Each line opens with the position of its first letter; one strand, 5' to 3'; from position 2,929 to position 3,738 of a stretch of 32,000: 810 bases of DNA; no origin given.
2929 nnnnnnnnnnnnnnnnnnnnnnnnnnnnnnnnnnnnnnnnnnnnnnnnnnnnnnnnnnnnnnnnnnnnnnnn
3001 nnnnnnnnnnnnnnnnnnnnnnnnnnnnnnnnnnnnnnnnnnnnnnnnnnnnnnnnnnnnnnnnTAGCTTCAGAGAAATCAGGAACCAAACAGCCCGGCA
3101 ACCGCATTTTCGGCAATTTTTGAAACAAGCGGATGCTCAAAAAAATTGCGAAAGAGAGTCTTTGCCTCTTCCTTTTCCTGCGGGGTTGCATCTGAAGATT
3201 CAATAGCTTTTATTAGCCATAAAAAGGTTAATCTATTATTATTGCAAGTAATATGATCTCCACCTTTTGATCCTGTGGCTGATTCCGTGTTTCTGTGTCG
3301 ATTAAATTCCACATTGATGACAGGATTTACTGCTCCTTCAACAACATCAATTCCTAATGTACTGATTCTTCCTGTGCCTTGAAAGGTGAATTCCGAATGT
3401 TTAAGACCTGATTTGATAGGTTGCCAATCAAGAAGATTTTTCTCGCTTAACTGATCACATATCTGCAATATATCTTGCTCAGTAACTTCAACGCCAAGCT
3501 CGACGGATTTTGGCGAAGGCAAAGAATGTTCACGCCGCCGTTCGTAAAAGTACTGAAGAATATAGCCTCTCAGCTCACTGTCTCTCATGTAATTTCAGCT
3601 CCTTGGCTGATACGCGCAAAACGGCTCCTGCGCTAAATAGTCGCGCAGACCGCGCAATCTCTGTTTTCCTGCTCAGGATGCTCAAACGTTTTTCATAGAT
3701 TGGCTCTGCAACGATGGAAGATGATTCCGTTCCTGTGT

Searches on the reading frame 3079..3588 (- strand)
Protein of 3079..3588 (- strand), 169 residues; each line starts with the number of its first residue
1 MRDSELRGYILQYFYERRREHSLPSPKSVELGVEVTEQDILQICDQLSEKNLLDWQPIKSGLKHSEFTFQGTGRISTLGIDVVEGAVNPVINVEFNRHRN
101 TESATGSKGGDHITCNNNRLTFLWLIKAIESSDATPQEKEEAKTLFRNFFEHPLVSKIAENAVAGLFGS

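Call 11: search_protein_families(library=pfam, proteins=[window:3079-3588:-], max_evalue=0.001)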
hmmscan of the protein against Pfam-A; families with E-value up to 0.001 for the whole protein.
window:3079-3588:- (169 aa): 0 families

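Call 64: search_protein_families(library=ncbifam, proteins=[window:3079-3588:-], max_evalue=0.01)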
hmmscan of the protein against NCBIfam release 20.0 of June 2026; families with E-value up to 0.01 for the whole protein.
window:3079-3588:- (169 aa): 0 families
